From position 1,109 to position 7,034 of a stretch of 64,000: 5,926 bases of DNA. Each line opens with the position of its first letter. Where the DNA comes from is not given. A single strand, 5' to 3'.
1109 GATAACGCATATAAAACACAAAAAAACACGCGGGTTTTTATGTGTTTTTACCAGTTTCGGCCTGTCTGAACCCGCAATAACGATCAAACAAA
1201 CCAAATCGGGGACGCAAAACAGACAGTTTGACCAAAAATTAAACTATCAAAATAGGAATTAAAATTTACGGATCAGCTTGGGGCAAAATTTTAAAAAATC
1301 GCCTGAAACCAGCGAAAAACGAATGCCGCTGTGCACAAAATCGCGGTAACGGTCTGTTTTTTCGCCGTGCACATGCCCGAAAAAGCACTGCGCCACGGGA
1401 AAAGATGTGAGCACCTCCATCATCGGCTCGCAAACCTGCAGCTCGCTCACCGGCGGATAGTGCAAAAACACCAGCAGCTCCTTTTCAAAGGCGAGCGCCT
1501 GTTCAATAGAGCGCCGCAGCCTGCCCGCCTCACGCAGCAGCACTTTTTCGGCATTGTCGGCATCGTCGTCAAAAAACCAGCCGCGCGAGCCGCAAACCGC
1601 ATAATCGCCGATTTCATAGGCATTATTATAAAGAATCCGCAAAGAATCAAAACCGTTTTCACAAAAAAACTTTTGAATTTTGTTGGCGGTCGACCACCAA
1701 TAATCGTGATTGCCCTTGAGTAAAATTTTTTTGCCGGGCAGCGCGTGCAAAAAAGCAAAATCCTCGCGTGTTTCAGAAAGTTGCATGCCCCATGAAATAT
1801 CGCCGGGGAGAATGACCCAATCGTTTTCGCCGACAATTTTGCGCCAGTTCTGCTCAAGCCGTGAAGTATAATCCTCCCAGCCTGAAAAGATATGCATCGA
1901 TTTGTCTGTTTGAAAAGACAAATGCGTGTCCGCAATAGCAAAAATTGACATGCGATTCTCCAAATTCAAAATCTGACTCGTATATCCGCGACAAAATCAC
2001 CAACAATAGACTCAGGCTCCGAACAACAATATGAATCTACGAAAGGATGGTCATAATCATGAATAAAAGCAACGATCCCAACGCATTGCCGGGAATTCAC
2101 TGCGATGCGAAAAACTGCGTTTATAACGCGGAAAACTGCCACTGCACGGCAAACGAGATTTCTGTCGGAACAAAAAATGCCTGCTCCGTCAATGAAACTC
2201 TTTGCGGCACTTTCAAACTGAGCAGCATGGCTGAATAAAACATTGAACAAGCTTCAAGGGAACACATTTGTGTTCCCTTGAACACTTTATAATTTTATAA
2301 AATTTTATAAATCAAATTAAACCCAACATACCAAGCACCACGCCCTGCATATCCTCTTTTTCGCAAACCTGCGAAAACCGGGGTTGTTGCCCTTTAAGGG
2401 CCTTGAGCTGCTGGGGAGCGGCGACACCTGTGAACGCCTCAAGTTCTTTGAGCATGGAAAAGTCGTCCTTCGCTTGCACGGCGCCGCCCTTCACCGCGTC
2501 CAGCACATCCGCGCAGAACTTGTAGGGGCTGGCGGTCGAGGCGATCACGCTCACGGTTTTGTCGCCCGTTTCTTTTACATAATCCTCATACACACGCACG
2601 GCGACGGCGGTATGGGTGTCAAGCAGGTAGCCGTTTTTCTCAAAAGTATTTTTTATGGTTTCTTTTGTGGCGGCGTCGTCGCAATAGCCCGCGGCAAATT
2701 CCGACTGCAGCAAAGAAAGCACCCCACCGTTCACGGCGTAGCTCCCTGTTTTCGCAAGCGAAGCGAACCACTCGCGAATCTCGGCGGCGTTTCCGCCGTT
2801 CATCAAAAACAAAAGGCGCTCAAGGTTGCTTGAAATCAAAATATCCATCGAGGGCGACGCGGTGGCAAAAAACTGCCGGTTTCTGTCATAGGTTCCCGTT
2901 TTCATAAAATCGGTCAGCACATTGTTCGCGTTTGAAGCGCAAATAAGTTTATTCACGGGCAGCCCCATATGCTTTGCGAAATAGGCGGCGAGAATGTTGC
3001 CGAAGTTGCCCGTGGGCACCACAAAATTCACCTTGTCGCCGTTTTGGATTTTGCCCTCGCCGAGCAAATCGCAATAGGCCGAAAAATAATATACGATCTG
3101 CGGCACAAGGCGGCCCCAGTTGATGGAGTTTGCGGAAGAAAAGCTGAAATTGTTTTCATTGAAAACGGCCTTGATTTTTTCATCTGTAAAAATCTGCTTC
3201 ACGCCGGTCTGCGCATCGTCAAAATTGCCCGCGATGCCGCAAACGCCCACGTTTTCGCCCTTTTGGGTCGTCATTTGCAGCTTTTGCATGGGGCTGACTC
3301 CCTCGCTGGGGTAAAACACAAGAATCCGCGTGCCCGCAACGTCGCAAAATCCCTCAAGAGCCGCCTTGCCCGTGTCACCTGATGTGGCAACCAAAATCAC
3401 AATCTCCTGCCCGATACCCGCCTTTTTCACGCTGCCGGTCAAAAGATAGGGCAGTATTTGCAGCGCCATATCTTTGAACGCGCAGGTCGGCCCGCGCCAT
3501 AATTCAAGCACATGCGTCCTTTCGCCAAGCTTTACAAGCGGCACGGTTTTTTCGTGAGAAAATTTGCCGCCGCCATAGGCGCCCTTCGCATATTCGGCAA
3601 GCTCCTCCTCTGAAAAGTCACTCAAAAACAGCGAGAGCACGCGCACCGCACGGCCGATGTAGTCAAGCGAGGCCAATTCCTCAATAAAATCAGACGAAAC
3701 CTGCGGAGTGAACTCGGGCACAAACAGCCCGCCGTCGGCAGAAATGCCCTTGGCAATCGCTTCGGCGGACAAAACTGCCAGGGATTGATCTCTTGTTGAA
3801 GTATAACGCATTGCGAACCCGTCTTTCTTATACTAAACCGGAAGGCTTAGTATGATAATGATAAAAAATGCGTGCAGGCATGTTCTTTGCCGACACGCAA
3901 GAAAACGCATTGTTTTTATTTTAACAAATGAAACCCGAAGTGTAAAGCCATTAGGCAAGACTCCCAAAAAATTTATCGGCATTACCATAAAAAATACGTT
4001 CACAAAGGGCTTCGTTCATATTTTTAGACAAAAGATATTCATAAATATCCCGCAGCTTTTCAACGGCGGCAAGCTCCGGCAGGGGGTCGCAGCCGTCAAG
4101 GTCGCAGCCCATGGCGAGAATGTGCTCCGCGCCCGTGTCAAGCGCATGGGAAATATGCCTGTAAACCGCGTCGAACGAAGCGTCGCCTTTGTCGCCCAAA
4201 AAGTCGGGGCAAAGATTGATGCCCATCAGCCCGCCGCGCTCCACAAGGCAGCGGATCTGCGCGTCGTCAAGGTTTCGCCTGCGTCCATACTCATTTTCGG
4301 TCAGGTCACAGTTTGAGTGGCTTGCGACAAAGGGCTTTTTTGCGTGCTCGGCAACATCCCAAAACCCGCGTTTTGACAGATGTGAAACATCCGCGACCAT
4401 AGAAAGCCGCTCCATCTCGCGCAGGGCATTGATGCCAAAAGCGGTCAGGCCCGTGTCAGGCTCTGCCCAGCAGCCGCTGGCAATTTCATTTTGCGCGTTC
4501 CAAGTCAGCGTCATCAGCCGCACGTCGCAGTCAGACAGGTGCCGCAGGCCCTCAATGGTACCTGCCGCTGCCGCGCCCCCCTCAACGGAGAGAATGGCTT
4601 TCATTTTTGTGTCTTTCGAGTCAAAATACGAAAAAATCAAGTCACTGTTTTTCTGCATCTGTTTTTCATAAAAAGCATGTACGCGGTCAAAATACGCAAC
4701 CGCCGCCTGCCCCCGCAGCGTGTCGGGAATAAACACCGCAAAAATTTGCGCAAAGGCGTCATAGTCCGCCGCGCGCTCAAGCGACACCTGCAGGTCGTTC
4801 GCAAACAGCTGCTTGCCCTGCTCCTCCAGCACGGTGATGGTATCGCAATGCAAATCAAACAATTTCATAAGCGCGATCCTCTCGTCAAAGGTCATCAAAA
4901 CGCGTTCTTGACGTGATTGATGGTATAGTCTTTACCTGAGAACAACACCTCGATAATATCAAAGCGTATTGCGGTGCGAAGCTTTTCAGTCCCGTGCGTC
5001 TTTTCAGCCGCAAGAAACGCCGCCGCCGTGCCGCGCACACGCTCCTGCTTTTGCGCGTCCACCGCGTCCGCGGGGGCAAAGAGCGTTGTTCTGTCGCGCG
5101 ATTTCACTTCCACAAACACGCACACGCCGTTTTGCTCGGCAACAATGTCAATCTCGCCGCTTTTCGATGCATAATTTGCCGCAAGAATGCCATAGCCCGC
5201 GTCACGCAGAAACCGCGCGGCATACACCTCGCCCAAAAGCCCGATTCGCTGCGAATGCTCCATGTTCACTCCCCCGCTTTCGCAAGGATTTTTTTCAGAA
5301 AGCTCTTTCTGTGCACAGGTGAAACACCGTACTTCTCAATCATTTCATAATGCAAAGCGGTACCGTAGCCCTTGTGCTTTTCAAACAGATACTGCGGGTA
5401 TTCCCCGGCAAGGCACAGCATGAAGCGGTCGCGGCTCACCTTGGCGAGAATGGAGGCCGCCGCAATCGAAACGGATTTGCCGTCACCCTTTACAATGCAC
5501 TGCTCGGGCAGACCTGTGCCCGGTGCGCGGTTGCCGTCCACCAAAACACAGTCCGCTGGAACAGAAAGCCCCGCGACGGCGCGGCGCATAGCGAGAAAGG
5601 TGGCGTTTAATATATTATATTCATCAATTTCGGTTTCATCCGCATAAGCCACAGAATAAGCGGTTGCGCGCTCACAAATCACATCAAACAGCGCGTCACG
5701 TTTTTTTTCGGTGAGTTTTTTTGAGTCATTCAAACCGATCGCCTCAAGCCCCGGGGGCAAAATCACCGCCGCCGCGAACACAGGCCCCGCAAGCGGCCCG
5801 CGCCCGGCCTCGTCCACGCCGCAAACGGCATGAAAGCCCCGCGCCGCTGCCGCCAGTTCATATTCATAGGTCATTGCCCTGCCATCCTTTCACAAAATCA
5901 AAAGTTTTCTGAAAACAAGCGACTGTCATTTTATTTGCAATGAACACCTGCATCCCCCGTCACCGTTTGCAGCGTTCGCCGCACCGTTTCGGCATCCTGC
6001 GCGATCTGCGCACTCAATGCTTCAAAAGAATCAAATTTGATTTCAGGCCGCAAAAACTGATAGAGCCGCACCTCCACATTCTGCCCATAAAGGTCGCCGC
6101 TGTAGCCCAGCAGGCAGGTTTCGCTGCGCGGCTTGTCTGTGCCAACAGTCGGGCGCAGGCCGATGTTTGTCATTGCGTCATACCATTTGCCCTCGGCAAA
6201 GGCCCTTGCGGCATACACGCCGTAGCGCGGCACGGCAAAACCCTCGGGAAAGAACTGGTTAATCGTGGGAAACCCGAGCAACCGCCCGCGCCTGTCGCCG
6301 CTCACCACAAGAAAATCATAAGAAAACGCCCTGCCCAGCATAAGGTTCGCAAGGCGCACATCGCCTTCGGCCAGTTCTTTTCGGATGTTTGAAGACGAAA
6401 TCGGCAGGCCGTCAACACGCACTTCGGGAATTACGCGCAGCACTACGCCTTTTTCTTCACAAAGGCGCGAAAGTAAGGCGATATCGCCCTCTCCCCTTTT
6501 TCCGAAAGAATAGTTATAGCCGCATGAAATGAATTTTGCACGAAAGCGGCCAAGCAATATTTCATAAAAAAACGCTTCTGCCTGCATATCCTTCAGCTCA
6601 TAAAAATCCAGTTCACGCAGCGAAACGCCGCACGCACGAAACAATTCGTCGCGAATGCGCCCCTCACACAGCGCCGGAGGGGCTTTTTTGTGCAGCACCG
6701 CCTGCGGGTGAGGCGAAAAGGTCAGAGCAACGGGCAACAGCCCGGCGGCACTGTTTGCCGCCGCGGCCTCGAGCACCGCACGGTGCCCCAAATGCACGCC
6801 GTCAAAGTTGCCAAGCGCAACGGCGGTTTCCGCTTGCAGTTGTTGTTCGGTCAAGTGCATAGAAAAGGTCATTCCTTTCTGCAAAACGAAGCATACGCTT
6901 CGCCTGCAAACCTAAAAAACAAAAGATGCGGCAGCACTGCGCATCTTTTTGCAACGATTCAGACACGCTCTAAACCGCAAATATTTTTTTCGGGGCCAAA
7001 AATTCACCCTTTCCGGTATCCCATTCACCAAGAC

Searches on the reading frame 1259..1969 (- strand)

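Call 56: search_protein_families(library=pfam, proteins=[window:1259-1969:-], max_evalue=0.00001)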
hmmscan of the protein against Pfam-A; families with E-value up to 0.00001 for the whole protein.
window:1259-1969:- (236 aa): 1 family
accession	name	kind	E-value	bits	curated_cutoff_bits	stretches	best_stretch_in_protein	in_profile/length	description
PF00149.33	Metallophos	-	2.4e-12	48.1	21.5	1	7-202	1-190/191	Calcineurin-like phosphoesterase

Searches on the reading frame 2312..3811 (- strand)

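Call 56: search_protein_families(library=pfam, proteins=[window:2312-3811:-], max_evalue=0.00001)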
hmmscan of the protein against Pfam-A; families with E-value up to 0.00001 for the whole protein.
window:2312-3811:- (499 aa): 3 families
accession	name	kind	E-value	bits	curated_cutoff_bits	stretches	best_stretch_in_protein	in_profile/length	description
PF14821.11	Thr_synth_N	-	1.1e-18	67.6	25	1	2-79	1-79/79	Threonine synthase N terminus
PF00291.31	PALP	-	5.6e-15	55.9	35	1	103-408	28-275/295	Pyridoxal-phosphate dependent enzyme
PF24857.1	THR4_C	-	2.7e-08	34.3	27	1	401-462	1-63/85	Threonine synthase, C-terminal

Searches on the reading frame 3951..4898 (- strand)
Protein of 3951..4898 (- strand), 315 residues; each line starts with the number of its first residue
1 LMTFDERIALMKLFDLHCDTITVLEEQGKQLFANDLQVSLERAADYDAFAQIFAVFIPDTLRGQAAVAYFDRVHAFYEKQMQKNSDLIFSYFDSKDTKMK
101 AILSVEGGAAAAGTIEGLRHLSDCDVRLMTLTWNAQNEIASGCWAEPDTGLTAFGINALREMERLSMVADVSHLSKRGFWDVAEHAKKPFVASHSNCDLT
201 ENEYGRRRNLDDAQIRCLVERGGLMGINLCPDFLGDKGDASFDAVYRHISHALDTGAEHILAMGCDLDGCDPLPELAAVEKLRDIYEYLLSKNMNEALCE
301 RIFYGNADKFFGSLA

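Call 56: search_protein_families(library=pfam, proteins=[window:3951-4898:-], max_evalue=0.00001)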
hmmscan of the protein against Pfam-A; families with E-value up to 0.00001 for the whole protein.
window:3951-4898:- (315 aa): 1 family
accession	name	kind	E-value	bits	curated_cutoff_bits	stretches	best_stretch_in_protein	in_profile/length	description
PF01244.27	Peptidase_M19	-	1.6e-63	215.2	26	1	11-309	6-315/319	Membrane dipeptidase (Peptidase family M19)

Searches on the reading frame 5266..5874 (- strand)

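Call 56: search_protein_families(library=pfam, proteins=[window:5266-5874:-], max_evalue=0.00001)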
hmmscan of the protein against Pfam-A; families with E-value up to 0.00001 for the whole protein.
window:5266-5874:- (202 aa): 1 family
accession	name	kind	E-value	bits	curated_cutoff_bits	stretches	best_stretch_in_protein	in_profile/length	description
PF01351.25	RNase_HII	-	6.1e-43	147.5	25.8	1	18-193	1-197/199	Ribonuclease HII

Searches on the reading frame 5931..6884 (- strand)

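Call 56: search_protein_families(library=pfam, proteins=[window:5931-6884:-], max_evalue=0.00001)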
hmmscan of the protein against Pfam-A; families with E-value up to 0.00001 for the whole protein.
window:5931-6884:- (317 aa): 2 families
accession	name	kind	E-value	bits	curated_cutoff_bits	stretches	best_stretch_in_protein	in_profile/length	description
PF01687.23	Flavokinase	-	1.1e-36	126.3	19.6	1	183-304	1-123/124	Riboflavin kinase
PF06574.18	FAD_syn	-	2e-33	115.9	27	1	15-165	3-157/158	FAD synthetase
